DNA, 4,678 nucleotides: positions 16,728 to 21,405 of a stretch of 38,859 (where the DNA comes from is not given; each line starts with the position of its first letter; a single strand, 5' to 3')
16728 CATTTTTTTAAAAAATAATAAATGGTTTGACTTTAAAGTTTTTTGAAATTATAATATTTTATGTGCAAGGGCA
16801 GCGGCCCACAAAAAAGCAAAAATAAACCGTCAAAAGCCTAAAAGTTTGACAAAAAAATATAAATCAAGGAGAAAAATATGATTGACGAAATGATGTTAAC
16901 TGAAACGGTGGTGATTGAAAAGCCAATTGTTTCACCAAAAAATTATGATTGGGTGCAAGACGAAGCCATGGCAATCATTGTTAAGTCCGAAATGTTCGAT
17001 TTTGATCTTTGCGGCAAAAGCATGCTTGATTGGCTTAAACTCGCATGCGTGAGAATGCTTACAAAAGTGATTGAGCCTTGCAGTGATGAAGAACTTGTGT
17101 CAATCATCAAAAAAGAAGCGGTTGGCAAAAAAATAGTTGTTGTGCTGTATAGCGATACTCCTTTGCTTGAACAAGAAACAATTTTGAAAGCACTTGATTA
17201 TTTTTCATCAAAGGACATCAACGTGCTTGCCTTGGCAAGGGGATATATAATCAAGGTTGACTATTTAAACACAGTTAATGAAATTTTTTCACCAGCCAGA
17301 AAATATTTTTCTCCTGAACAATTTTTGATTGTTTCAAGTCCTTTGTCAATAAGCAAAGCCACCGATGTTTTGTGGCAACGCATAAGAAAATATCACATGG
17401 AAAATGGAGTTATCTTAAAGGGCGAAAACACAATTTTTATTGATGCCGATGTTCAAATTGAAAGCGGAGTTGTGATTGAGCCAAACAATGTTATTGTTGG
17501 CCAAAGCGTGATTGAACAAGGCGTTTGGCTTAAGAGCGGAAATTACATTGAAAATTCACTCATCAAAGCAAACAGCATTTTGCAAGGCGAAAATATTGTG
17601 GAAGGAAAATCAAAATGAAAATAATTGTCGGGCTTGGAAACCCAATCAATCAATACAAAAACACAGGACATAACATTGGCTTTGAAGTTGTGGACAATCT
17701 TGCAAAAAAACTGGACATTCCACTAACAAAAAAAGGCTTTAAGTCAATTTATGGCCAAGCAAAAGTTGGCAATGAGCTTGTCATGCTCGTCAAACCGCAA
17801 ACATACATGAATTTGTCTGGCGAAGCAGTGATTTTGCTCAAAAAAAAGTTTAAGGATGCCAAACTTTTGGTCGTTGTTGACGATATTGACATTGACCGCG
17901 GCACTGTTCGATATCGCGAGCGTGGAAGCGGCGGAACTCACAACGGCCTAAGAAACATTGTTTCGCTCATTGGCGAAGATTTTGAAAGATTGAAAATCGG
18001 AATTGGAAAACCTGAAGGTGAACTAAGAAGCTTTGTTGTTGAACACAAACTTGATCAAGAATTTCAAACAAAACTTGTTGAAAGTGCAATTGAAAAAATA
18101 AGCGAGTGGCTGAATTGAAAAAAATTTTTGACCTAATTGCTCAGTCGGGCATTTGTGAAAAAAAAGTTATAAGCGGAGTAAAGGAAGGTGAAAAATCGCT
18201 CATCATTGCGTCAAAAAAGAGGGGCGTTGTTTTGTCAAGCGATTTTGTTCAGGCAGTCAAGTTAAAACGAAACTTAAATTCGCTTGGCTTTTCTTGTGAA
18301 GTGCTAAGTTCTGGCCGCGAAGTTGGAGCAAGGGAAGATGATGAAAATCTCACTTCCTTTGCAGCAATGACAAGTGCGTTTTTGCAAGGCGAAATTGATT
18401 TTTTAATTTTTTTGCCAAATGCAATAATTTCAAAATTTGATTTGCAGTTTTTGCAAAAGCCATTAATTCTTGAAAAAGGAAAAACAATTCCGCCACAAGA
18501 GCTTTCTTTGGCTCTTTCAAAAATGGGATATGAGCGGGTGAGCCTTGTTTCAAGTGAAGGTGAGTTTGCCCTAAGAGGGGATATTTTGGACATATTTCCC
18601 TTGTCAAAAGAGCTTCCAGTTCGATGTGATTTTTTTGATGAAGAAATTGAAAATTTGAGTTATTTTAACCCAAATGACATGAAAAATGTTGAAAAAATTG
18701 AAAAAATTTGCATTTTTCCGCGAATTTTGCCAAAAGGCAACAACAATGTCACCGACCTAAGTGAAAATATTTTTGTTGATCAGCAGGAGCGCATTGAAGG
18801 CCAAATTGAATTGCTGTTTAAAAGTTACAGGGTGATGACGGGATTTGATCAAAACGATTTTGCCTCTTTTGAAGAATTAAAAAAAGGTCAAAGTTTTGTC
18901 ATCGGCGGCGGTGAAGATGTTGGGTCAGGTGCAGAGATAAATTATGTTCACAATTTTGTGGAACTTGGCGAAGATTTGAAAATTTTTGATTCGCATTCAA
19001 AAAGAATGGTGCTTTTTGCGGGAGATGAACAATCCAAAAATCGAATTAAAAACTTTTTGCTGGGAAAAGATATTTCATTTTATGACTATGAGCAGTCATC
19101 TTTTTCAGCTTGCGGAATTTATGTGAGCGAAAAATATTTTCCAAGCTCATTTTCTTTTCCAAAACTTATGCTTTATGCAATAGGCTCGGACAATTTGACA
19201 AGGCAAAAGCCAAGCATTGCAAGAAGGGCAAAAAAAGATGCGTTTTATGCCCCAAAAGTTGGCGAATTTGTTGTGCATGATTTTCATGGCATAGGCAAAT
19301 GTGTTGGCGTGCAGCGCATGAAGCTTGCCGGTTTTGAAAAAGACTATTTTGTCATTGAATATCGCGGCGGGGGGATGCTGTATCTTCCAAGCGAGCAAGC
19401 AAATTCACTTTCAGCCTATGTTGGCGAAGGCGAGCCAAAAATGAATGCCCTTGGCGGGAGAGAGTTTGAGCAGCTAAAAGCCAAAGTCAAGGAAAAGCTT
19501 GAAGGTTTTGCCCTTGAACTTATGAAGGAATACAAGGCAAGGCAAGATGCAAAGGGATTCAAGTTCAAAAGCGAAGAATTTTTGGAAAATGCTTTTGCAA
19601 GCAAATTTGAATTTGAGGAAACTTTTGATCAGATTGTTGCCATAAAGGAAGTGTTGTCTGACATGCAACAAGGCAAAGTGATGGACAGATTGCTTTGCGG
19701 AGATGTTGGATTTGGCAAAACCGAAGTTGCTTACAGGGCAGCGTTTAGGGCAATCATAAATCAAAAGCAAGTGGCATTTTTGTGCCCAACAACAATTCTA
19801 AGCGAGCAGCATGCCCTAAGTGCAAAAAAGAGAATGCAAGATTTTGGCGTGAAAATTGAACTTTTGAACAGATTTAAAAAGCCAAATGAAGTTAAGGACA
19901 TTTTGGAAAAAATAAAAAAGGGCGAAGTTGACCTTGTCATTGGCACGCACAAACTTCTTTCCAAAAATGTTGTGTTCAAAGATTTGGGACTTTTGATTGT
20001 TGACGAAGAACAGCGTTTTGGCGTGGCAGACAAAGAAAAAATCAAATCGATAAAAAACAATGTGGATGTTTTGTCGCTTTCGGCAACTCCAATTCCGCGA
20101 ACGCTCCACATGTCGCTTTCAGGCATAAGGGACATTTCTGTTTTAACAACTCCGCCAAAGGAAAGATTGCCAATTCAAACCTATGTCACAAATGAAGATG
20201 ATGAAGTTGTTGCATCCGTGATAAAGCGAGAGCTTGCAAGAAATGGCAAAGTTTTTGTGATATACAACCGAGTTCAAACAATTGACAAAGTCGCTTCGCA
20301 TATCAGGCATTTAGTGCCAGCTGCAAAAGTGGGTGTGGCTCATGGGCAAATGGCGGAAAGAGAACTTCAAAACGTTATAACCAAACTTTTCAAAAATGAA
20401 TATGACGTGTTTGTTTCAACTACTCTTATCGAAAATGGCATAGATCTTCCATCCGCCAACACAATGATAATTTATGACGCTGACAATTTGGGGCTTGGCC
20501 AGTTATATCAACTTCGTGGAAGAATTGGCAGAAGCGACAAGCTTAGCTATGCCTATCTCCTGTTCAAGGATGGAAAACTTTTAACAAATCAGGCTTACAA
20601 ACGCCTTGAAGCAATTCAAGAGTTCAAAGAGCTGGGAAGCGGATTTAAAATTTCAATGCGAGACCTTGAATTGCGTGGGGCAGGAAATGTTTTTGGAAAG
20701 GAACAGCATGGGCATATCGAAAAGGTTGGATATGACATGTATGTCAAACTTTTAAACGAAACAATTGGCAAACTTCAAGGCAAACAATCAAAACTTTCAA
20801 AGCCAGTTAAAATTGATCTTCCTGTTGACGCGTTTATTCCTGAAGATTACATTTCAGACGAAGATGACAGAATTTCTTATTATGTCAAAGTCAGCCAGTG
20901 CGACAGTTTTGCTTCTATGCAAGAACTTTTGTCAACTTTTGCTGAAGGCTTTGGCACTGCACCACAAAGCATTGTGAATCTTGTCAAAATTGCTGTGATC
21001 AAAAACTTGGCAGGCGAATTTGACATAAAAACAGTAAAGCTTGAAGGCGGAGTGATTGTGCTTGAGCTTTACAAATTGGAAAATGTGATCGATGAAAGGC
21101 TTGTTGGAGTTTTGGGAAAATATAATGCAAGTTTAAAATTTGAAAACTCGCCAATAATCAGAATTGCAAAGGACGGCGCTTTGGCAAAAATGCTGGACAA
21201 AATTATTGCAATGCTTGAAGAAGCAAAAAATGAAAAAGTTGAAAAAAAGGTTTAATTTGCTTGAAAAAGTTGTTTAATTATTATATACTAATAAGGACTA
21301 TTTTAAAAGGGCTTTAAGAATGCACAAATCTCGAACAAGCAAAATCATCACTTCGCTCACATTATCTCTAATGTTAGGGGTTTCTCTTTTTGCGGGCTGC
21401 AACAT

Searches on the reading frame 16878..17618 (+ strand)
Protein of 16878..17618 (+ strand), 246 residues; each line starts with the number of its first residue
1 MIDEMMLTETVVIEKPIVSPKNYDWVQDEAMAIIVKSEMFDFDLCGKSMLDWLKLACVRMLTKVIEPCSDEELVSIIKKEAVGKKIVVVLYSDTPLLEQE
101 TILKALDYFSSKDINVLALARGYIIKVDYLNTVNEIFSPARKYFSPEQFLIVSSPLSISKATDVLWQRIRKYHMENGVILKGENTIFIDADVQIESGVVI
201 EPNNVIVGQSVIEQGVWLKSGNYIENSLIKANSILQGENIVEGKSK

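Call 95: search_protein_families(library=pfam, proteins=[window:16878-17618:+], max_evalue=0.01)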
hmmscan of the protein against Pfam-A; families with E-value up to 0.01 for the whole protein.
window:16878-17618:+ (246 aa): 1 family
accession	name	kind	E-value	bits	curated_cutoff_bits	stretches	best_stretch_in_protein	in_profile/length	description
PF00132.30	Hexapep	-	0.0002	21.3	27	1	187-213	9-35/36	Bacterial transferase hexapeptide (six repeats)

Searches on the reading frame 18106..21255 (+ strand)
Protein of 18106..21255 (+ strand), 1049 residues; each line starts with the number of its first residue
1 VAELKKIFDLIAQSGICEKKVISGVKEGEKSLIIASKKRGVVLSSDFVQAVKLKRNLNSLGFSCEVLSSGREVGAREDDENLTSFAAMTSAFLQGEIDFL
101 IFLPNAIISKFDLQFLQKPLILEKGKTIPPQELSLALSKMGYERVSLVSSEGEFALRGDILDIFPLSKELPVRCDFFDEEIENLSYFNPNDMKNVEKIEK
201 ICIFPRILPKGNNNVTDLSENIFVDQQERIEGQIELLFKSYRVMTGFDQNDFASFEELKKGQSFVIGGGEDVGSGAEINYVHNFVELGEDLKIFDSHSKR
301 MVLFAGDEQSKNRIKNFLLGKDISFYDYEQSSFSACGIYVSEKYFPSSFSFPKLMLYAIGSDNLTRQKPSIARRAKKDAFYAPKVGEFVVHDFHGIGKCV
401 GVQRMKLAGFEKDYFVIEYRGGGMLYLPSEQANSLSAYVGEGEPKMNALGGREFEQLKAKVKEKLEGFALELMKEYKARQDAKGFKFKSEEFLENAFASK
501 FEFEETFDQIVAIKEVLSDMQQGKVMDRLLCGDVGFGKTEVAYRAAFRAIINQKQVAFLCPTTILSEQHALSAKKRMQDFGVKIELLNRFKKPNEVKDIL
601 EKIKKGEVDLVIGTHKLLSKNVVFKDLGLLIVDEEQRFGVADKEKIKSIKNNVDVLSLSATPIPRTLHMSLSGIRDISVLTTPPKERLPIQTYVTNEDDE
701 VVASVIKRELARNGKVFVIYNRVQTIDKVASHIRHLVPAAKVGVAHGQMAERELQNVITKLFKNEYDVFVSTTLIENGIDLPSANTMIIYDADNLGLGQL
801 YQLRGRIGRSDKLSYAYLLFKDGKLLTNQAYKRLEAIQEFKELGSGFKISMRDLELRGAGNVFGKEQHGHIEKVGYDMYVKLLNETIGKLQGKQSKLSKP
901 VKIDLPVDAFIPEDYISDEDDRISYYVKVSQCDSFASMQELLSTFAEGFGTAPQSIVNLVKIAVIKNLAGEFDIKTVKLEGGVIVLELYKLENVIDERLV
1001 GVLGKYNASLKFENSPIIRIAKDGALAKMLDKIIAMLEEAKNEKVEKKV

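Call 5: search_protein_families(library=ncbifam, proteins=[window:18106-21255:+])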
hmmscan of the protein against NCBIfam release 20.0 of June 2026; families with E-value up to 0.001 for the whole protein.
window:18106-21255:+ (1049 aa): 30 families (the best 25 are shown)
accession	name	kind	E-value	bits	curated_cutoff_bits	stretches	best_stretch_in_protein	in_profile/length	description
TIGR00580.2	mfd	equivalog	6.2e-283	941.5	800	2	278-978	207-907/907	transcription-repair coupling factor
NF007966.0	PRK10689.1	equivalog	1.2e-196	655.8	1329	2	384-1038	478-1140/1148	transcription-repair coupling factor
NF008165.0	PRK10917.1-3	equivalog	3.1e-114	382.9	711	1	473-872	233-636/692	ATP-dependent DNA helicase RecG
NF008168.0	PRK10917.2-2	equivalog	1.1e-113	381.1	718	1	469-871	330-738/795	ATP-dependent DNA helicase RecG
TIGR00643.1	recG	equivalog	5.3e-110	369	659.4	1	473-872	206-609/629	ATP-dependent DNA helicase RecG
NF008170.0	PRK10917.2-4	equivalog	5.4e-93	312.4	975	1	473-869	369-769/826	ATP-dependent DNA helicase RecG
NF008164.0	PRK10917.1-2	equivalog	1.7e-89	300.9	785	1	469-870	243-645/704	ATP-dependent DNA helicase RecG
NF008163.0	PRK10917.1-1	equivalog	2.1e-89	300.6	796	1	458-872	222-644/692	ATP-dependent DNA helicase RecG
NF008166.0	PRK10917.1-4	equivalog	1.3e-82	278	864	1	473-870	242-655/705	ATP-dependent DNA helicase RecG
NF008167.0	PRK10917.2-1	equivalog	3.9e-69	233.6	995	1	477-872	258-688/744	ATP-dependent DNA helicase RecG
NF008169.0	PRK10917.2-3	equivalog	3.7e-62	210.7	555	1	454-870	176-582/610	ATP-dependent DNA helicase RecG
NF003673.1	PRK05298.1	equivalog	1.2e-24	86.7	743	2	114-206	150-243/653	excinuclease ABC subunit UvrB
TIGR00631.1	uvrb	equivalog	2.6e-24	85.5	750.1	2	114-206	150-243/658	excinuclease ABC subunit UvrB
TIGR00595.1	priA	equivalog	1.6e-15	56.6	230.35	1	529-638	1-105/509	replication restart helicase PriA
NF004070.0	PRK05580.2-2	equivalog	3e-14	52.1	921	1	507-636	199-323/729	primosomal protein N'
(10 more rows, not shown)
